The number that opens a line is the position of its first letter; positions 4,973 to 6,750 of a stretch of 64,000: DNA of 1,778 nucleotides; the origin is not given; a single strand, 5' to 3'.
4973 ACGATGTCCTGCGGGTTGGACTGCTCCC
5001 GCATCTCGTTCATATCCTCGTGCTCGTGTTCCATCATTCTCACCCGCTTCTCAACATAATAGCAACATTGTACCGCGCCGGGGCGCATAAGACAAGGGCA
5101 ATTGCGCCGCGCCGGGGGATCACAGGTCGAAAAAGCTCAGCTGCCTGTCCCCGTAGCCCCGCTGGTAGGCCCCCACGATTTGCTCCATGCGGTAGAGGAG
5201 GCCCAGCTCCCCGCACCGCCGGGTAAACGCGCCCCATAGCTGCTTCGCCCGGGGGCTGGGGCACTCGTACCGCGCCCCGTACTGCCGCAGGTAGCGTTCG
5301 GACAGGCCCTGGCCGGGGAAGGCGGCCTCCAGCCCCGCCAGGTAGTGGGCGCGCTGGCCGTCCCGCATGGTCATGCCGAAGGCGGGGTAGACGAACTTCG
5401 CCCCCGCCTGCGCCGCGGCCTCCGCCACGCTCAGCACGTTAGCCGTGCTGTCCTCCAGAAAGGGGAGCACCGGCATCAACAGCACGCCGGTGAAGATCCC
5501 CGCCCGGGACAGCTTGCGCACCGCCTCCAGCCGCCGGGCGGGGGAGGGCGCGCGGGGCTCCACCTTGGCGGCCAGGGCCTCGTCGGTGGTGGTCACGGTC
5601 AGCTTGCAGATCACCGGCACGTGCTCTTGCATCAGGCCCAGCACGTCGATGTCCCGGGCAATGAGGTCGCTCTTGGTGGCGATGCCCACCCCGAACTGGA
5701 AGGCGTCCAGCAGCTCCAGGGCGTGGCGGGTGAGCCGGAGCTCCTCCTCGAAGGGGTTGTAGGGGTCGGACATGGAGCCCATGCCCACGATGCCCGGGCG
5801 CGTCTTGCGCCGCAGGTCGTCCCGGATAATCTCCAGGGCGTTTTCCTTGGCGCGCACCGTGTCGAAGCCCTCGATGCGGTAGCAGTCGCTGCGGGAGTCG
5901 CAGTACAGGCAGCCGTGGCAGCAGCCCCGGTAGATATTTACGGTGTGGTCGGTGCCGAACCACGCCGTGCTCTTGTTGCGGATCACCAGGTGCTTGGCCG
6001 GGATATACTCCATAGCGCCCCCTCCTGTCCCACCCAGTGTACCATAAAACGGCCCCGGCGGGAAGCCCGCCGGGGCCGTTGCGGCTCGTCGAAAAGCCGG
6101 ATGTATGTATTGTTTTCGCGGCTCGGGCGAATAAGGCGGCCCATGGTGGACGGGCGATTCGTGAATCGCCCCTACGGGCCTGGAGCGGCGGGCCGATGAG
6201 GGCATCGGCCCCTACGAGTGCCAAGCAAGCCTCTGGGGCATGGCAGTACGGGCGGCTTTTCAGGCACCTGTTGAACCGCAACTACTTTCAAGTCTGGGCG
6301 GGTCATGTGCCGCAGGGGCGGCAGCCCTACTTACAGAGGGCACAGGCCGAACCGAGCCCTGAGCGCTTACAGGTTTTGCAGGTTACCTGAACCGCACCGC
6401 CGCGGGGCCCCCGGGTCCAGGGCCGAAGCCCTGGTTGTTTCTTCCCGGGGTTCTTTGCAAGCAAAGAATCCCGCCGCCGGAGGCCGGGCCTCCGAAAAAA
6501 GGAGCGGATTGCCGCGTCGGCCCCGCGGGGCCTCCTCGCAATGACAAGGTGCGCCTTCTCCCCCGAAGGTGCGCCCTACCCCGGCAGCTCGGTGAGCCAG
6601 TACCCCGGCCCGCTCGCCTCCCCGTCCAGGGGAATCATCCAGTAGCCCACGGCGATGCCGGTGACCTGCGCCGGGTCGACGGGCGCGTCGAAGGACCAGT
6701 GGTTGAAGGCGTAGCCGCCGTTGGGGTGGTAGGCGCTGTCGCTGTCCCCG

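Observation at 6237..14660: Two inverted copies of a ~260-bp GC-rich structured element with compensatory substitutions bracket a 7.9-kb envelope/sporulation gene block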

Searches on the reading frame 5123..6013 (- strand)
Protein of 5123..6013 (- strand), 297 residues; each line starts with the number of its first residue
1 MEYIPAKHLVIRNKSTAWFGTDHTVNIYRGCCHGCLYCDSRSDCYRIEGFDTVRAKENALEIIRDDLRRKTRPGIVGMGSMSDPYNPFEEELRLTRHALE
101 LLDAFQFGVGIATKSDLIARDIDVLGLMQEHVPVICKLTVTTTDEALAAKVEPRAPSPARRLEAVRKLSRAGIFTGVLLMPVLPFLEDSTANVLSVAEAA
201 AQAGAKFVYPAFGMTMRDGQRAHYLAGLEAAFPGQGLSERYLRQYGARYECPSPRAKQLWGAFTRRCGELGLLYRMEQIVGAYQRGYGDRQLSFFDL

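Call 31: find_encoding_contigs(protein=window:5123-6013:-, flank=8000, max_places=10)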
Protein seq(297 aa) (297 aa): 7 contigs read that carry it; 6 places shown.
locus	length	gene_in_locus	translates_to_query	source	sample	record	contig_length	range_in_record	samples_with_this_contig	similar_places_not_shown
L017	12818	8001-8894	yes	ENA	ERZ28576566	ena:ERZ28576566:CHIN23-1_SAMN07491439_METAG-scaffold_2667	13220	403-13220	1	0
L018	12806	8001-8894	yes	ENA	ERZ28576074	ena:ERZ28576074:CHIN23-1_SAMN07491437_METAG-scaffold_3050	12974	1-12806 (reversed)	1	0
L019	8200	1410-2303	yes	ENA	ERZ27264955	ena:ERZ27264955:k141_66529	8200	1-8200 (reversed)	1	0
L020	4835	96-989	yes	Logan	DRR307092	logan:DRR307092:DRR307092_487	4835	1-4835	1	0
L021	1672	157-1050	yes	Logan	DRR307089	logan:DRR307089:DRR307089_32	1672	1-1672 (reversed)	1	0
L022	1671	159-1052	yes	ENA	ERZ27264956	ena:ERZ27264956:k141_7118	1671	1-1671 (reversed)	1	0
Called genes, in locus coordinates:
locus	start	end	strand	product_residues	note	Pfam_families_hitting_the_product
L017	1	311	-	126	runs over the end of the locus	PF12680:SnoaL_2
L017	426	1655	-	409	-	-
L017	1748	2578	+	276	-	-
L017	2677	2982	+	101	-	PF01740:STAS, PF13466:STAS_2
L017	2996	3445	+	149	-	PF13581:HATPase_c_2, PF02518:HATPase_c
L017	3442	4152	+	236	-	PF04542:Sigma70_r2, PF04539:Sigma70_r3, PF08281:Sigma70_r4_2, PF04545:Sigma70_r4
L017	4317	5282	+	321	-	PF00535:Glycos_transf_2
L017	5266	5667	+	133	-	PF04138:GtrA_DPMS_TM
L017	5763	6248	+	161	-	PF04542:Sigma70_r2, PF08281:Sigma70_r4_2, PF04545:Sigma70_r4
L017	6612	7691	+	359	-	-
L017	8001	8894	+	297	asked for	PF04055:Radical_SAM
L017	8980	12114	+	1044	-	-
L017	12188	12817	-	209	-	?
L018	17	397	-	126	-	PF12680:SnoaL_2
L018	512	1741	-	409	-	-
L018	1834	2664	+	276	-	-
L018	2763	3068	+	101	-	PF01740:STAS, PF13466:STAS_2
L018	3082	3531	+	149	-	PF13581:HATPase_c_2, PF02518:HATPase_c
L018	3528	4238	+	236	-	PF04542:Sigma70_r2, PF04539:Sigma70_r3, PF08281:Sigma70_r4_2, PF04545:Sigma70_r4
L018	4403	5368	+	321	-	PF00535:Glycos_transf_2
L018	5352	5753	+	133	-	PF04138:GtrA_DPMS_TM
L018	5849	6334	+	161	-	PF04542:Sigma70_r2, PF08281:Sigma70_r4_2, PF04545:Sigma70_r4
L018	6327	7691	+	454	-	-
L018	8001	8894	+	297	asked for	PF04055:Radical_SAM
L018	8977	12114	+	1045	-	-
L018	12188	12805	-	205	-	?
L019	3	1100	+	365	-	?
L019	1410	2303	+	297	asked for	PF04055:Radical_SAM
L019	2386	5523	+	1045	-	-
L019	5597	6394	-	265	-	-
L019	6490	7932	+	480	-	PF00206:Lyase_1, PF10415:FumaraseC_C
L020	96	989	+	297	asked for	PF04055:Radical_SAM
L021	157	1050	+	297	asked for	PF04055:Radical_SAM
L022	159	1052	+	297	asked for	PF04055:Radical_SAM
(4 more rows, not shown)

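Call 54: find_encoding_contigs(protein=P0019, flank=4000, max_places=5)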
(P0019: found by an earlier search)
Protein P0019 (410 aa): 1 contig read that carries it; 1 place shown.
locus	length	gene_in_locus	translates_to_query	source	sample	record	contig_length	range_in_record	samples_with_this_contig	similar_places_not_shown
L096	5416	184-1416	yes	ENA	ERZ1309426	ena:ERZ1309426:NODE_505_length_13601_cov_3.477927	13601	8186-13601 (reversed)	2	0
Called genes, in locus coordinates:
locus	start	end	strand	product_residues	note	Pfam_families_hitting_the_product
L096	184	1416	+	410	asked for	PF18998:Flg_new_2 (weak), PF00160:Pro_isomerase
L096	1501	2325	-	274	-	PF00106:adh_short, PF01370:Epimerase (weak), PF08659:KR, PF13561:adh_short_C2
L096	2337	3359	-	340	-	PF01073:3Beta_HSD, PF01370:Epimerase, PF04321:RmlD_sub_bind (weak), PF13460:NAD_binding_10, PF16363:GDP_Man_Dehyd, PF07993:NAD_binding_4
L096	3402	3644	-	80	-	-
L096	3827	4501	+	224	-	PF00072:Response_reg, PF00486:Trans_reg_C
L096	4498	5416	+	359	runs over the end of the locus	PF00512:HisKA, PF02518:HATPase_c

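Call 55: find_encoding_contigs(protein=P0030, flank=4000, max_places=10)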
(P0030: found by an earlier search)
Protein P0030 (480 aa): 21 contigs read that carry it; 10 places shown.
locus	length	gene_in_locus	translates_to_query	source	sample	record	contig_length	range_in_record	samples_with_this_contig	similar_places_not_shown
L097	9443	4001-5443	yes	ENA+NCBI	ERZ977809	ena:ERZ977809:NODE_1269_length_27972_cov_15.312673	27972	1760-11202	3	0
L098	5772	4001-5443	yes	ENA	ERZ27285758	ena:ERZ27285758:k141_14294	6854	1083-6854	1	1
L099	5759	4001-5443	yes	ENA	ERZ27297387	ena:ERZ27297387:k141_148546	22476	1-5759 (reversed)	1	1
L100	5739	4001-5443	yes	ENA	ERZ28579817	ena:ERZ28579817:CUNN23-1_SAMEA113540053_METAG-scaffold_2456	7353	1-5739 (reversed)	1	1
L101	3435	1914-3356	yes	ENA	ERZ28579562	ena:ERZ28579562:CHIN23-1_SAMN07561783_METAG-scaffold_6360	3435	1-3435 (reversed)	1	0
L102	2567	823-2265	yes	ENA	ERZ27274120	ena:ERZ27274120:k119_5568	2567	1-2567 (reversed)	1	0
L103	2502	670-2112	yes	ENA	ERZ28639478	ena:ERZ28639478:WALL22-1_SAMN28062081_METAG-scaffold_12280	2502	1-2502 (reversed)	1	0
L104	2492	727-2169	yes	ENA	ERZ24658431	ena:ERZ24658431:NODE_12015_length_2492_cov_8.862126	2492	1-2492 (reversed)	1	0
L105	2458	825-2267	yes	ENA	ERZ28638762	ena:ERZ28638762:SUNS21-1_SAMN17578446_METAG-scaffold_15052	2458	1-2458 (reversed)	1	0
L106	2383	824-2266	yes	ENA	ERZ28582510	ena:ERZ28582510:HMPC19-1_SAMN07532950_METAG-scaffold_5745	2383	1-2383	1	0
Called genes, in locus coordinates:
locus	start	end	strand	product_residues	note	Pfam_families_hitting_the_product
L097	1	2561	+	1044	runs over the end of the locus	-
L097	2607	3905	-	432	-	-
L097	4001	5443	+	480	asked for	PF00206:Lyase_1, PF10415:FumaraseC_C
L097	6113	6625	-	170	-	PF13302:Acetyltransf_3, PF00583:Acetyltransf_1 (weak)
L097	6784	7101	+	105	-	PF05164:ZapA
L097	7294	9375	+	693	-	PF01136:Peptidase_U32, PF12392:DUF3656, PF01136:Peptidase_U32 (weak)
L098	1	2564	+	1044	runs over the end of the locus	-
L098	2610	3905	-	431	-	-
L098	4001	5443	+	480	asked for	PF00206:Lyase_1, PF10415:FumaraseC_C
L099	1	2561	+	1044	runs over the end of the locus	-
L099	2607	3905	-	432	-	-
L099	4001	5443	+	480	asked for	PF00206:Lyase_1, PF10415:FumaraseC_C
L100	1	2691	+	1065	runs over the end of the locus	-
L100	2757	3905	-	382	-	-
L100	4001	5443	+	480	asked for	PF00206:Lyase_1, PF10415:FumaraseC_C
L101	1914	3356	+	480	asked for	PF00206:Lyase_1, PF10415:FumaraseC_C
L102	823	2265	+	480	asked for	PF00206:Lyase_1, PF10415:FumaraseC_C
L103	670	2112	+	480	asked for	PF00206:Lyase_1, PF10415:FumaraseC_C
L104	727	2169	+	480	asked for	PF00206:Lyase_1, PF10415:FumaraseC_C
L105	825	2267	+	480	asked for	PF00206:Lyase_1, PF10415:FumaraseC_C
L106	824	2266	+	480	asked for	PF00206:Lyase_1, PF10415:FumaraseC_C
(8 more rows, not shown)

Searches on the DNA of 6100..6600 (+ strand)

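Call 9: search_rna_families(source=window, start=6100, end=6600, threshold=evalue, max_evalue=10, show_alignments=2)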
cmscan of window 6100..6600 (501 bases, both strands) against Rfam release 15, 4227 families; matches with E-value up to 10: 5.
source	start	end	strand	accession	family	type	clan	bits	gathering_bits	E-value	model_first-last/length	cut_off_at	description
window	6396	6433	-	RF03874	mir-8834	Gene; miRNA;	-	15.9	39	6.7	1-105/105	no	mir-8834 microRNA precursor family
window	6482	6504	+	RF03128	L31-Coriobacteria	Cis-reg; leader;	CL00118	14.8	33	9.4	1-33/33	no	L31-Coriobacteria ribosomal protein leader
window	6408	6458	+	RF02837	anti-hemB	Gene; sRNA;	-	12.7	49.5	3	1-81/81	no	Burkholderia RNA 7 (anti-hemB)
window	6515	6541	-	RF01138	sR23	Gene; snRNA; snoRNA; CD-box;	-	9.7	45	8.4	27-54/54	no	Small nucleolar RNA sR23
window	6501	6545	+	RF01268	SCARNA2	Gene; snRNA; snoRNA; scaRNA;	-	9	48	7.3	188-232/420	no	Small Cajal body-specific RNA 2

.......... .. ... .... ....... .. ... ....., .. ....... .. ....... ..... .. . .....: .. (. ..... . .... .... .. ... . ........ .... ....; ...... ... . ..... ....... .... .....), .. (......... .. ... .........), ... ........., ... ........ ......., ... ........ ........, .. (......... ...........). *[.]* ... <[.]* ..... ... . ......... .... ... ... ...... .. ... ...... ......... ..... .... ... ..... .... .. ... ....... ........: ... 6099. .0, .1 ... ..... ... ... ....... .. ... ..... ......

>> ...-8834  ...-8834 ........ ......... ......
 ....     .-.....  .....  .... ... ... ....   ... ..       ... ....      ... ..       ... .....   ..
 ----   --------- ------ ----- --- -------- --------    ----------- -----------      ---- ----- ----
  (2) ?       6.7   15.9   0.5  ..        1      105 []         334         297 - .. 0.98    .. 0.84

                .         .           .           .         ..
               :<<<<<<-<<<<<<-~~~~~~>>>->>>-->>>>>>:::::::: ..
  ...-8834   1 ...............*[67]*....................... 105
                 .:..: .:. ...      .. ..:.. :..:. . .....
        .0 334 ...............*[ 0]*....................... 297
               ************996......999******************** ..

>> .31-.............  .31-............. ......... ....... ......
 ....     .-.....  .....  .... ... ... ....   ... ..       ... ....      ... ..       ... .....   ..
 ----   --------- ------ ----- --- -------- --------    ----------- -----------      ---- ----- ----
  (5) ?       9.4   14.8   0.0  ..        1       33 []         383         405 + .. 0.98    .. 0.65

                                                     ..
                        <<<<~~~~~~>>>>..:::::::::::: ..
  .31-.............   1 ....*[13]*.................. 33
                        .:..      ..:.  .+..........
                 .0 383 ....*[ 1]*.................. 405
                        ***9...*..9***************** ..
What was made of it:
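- On Any Rfam RNA family: Call 9: permissive search of 6100-6600 gives a best E-value of 3, at 9-16 bits.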

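Call 13: search_dna_similar(query=window:6235-6500:+, collection=plasmids, mode=distant, max_evalue=0.001)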
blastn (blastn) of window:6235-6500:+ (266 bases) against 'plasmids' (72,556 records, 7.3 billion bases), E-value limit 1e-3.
No match.

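Call 14: search_dna_similar(query=window:6235-6500:+, collection=phages, mode=distant, max_evalue=0.001)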
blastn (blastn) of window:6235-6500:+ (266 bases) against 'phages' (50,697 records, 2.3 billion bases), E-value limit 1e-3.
No match.
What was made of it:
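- Tried and rejected: blastn of the element against plasmids and phages gave no match (calls 13, 14).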

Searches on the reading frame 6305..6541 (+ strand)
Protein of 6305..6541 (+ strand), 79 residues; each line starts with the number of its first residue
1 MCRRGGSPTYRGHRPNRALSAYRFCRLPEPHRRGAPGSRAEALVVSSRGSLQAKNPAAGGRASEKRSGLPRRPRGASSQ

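Call 30: find_homologous_proteins(query=window:6305-6541:+, max_evalue=0.01)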
Query seq(79 aa): 5 candidates shared short words with the query, none scored E <= 0.01.
